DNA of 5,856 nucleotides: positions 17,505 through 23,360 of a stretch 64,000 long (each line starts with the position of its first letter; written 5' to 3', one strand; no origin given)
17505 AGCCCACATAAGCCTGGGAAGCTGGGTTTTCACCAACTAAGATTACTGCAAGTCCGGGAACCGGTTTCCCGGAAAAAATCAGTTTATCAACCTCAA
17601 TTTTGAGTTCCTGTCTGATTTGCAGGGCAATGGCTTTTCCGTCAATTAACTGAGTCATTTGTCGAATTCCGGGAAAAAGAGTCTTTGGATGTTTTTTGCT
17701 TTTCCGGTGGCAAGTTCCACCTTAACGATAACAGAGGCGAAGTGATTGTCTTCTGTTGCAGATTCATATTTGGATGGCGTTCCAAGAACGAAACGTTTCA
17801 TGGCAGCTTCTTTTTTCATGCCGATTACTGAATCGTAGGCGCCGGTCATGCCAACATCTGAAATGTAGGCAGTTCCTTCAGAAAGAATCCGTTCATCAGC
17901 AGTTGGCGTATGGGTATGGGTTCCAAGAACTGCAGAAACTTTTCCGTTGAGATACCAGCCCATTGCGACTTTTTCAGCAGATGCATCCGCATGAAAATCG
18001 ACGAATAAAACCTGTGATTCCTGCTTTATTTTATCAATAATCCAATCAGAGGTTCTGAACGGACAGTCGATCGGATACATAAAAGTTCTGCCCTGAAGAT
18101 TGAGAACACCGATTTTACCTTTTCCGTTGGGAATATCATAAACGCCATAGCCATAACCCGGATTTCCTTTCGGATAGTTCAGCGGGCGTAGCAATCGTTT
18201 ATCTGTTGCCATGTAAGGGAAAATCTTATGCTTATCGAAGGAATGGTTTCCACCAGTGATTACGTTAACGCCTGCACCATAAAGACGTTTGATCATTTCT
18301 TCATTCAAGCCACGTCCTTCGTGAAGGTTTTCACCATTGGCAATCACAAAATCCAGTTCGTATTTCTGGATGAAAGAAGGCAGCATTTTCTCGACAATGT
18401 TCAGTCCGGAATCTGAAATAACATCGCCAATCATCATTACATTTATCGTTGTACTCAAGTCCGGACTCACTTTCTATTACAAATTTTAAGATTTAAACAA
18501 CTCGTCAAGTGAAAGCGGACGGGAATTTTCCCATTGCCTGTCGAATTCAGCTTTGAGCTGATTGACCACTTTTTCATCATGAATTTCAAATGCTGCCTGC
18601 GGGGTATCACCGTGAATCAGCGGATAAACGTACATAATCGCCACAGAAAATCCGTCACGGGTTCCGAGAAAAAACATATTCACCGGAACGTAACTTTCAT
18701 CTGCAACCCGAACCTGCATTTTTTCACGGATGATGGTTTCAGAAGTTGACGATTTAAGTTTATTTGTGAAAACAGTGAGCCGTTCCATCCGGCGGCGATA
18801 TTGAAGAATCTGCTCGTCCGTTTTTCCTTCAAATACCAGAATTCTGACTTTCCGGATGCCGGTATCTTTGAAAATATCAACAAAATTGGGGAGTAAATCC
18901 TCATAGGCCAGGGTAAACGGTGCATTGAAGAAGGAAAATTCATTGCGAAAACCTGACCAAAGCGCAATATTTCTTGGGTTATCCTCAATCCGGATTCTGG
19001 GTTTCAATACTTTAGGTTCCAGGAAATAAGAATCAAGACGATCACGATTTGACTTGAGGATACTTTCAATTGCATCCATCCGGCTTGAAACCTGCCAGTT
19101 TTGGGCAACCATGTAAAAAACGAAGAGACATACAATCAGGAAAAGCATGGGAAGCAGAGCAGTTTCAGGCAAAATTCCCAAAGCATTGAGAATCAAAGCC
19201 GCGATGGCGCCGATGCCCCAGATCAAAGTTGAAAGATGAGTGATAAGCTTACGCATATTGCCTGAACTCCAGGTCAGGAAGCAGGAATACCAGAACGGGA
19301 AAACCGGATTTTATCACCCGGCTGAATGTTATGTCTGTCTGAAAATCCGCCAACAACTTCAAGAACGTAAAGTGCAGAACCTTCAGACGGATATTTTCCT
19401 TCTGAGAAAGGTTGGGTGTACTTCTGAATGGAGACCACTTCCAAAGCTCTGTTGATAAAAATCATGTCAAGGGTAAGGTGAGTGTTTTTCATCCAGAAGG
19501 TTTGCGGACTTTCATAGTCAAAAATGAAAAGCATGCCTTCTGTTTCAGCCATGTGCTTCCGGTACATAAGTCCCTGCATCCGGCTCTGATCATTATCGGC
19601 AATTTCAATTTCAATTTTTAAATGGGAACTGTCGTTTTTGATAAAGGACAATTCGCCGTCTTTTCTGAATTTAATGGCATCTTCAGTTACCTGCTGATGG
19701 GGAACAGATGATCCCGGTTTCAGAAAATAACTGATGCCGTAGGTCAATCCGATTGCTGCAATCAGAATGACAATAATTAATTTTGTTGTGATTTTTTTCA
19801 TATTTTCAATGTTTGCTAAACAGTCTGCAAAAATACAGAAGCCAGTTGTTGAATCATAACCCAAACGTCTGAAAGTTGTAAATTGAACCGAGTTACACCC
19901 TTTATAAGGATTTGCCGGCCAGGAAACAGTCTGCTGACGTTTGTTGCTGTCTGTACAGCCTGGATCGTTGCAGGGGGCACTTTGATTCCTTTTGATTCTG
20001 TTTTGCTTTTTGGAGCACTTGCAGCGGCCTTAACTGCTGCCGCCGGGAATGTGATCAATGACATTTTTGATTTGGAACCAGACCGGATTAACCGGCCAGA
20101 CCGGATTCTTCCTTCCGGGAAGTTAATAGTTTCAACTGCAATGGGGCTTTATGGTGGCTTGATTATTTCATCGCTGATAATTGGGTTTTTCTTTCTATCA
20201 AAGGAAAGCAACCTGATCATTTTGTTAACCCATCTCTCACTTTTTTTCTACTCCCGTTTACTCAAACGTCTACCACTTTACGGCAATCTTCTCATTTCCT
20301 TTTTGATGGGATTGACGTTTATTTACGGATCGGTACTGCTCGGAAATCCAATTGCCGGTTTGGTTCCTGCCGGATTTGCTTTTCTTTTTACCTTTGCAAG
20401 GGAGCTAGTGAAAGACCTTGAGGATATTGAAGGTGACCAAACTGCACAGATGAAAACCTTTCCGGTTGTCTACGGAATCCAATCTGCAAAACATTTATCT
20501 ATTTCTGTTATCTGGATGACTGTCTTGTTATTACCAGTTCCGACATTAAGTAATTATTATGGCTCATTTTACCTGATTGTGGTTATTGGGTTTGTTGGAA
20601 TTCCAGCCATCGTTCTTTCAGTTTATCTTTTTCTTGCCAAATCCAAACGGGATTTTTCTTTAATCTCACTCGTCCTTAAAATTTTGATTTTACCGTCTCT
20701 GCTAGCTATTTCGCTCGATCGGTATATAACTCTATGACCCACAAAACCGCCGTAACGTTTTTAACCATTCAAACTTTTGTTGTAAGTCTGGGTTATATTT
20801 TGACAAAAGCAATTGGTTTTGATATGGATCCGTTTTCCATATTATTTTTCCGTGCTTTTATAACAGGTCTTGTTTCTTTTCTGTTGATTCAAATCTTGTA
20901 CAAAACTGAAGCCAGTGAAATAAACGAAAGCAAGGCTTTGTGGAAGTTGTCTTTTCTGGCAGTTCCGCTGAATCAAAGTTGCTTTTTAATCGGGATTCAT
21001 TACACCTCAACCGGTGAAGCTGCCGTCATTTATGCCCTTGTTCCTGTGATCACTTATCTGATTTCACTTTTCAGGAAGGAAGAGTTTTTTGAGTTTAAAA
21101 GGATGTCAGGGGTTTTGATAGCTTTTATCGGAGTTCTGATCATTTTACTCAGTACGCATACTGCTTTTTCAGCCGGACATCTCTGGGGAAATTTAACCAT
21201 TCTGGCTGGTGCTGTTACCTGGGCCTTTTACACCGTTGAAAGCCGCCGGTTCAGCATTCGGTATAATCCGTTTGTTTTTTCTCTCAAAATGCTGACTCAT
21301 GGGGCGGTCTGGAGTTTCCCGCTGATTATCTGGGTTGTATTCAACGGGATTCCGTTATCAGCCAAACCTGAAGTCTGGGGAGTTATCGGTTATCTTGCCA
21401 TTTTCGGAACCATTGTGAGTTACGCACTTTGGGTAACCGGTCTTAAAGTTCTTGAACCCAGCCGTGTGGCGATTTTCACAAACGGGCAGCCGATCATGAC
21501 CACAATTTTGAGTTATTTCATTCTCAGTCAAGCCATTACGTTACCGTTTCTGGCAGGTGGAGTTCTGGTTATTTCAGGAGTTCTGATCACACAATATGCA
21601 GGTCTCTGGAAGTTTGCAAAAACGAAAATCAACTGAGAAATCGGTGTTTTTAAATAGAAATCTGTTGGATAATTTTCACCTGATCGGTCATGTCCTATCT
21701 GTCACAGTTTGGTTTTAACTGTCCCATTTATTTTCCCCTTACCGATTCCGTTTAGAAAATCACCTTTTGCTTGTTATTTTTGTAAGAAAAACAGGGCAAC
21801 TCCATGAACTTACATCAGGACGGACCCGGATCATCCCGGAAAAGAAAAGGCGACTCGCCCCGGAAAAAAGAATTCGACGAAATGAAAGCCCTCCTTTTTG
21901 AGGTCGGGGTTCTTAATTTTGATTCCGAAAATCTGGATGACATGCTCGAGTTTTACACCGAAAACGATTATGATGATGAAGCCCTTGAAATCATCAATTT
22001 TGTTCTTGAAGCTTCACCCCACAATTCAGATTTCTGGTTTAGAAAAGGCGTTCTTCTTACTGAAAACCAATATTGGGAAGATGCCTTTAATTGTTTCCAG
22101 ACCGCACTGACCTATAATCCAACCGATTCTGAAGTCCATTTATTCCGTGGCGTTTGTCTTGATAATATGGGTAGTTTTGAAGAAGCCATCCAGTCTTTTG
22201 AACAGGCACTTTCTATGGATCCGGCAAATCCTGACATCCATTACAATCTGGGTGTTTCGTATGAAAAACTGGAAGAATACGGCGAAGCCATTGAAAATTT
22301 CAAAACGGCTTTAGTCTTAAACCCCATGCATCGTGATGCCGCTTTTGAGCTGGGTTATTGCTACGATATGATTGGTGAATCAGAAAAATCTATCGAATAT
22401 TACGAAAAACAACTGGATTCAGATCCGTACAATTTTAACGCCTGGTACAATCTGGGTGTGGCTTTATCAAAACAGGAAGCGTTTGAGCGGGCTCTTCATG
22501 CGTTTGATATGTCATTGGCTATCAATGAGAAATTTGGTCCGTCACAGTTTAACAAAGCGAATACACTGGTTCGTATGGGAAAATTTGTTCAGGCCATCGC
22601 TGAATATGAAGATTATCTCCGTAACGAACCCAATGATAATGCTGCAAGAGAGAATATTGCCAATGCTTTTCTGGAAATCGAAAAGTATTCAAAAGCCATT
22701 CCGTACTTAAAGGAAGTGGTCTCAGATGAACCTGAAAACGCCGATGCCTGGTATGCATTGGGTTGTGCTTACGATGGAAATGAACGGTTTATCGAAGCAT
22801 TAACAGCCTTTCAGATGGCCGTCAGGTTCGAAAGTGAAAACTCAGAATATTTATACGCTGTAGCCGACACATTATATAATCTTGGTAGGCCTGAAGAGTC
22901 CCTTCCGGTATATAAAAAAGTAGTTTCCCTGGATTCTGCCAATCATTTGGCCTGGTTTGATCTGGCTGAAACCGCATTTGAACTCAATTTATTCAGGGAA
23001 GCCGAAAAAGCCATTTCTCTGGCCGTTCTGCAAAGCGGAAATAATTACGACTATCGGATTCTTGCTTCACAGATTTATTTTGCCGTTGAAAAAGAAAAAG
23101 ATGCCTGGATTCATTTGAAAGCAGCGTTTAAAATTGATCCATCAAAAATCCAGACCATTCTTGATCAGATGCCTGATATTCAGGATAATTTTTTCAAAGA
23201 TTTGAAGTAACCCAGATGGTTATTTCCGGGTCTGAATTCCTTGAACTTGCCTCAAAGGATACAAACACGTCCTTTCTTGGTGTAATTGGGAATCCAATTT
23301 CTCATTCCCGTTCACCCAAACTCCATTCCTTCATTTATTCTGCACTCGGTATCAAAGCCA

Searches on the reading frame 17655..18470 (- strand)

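Call 64: search_protein_families(library=pfam, proteins=[window:17655-18470:-], max_evalue=0.00001)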
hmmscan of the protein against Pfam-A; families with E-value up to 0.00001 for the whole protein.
window:17655-18470:- (271 aa): 2 families
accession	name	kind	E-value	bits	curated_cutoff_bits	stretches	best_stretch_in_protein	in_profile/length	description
PF13277.11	YmdB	-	2.8e-99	331.9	27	1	12-264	1-253/253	YmdB-like protein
PF00149.33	Metallophos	-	9e-10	39.7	21.5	1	10-189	2-191/191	Calcineurin-like phosphoesterase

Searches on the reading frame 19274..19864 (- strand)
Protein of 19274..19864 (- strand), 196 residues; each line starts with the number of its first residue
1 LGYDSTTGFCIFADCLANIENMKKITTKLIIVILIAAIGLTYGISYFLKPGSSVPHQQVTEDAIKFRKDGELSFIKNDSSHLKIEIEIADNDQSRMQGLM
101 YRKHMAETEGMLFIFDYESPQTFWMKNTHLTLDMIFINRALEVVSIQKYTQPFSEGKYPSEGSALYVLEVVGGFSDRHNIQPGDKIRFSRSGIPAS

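Call 65: search_protein_families(library=pfam, proteins=[window:19274-19864:-], max_evalue=0.00001)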
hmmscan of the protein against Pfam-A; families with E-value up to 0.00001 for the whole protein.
window:19274-19864:- (196 aa): 1 family
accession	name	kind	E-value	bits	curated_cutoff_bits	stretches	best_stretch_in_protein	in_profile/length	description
PF02643.20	DUF192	-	5.3e-33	113.5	27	1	84-188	1-96/96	Uncharacterized ACR, COG1430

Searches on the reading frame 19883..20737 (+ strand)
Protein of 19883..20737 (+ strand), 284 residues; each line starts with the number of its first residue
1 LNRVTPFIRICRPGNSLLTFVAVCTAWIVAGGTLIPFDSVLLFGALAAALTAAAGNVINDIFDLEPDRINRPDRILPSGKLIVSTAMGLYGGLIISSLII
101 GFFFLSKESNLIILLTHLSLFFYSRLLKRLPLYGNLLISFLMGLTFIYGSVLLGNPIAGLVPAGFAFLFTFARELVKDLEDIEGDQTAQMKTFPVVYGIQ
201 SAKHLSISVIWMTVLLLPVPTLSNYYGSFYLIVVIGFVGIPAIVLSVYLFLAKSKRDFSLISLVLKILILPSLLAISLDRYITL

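Call 65: search_protein_families(library=pfam, proteins=[window:19883-20737:+], max_evalue=0.00001)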
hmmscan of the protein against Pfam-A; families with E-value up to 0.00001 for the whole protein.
window:19883-20737:+ (284 aa): 1 family
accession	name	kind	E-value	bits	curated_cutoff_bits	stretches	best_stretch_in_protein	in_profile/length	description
PF01040.23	UbiA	-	3.3e-37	128.6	34.2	1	21-255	5-238/250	UbiA prenyltransferase family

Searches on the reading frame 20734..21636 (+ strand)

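Call 65: search_protein_families(library=pfam, proteins=[window:20734-21636:+], max_evalue=0.00001)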
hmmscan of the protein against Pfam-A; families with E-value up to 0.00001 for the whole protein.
window:20734-21636:+ (300 aa): 1 family
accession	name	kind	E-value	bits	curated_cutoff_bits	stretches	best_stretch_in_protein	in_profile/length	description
PF00892.27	EamA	-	2.4e-35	122.2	28.2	2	150-286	1-133/135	EamA-like transporter family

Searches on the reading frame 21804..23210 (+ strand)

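Call 65: search_protein_families(library=pfam, proteins=[window:21804-23210:+], max_evalue=0.00001)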
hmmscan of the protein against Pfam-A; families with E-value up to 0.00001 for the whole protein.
window:21804-23210:+ (468 aa): 27 families (the best 25 are shown)
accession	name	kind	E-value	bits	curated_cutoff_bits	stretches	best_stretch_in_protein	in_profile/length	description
PF00515.34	TPR_1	-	1.2e-54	180.4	27.8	3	144-174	2-32/34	Tetratricopeptide repeat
PF07719.23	TPR_2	-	1.7e-53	174.8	27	1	143-174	1-32/34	Tetratricopeptide repeat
PF13432.12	TPR_16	-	3.2e-46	155.7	32.7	4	147-210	1-64/65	Tetratricopeptide repeat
PF13431.12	TPR_17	-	2.5e-43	143.1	24.4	1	132-164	2-34/34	Tetratricopeptide repeat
PF13181.12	TPR_8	-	1.7e-41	137.3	25.7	0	110-142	2-34/34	Tetratricopeptide repeat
PF14559.12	TPR_19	-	9.7e-41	138.4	25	1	293-354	5-66/68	Tetratricopeptide repeat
PF13414.12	TPR_11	-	5.6e-40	135.2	26.8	1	123-156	8-41/42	TPR repeat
PF13428.12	TPR_14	-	1.4e-32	109.2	23.5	0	349-389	3-43/44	Tetratricopeptide repeat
PF13424.12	TPR_12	-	3.1e-24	85.4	30.1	0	145-202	5-70/77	Tetratricopeptide repeat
PF13176.12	TPR_7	-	6.3e-24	82.4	27.9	0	118-143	8-35/36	Tetratricopeptide repeat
PF23914.1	TPR_CcmH_CycH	-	2.9e-23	82.9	42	1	305-403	42-143/158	Cytochrome c-type biogenesis protein H TPR domain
PF12895.13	ANAPC3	-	1.1e-21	77.3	27.2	0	88-167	2-80/82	Anaphase-promoting complex, cyclosome, subunit 3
PF13371.12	TPR_9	-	1.8e-18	66.8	35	0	222-282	6-66/73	Tetratricopeptide repeat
PF13174.12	TPR_6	-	2.2e-17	62.9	26.3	0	178-202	1-25/33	Tetratricopeptide repeat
PF24575.1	TPR_Slam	-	2.9e-13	50.6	35.2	0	248-297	50-99/104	Surface lipoprotein assembly modifier, N-terminal TPR repeats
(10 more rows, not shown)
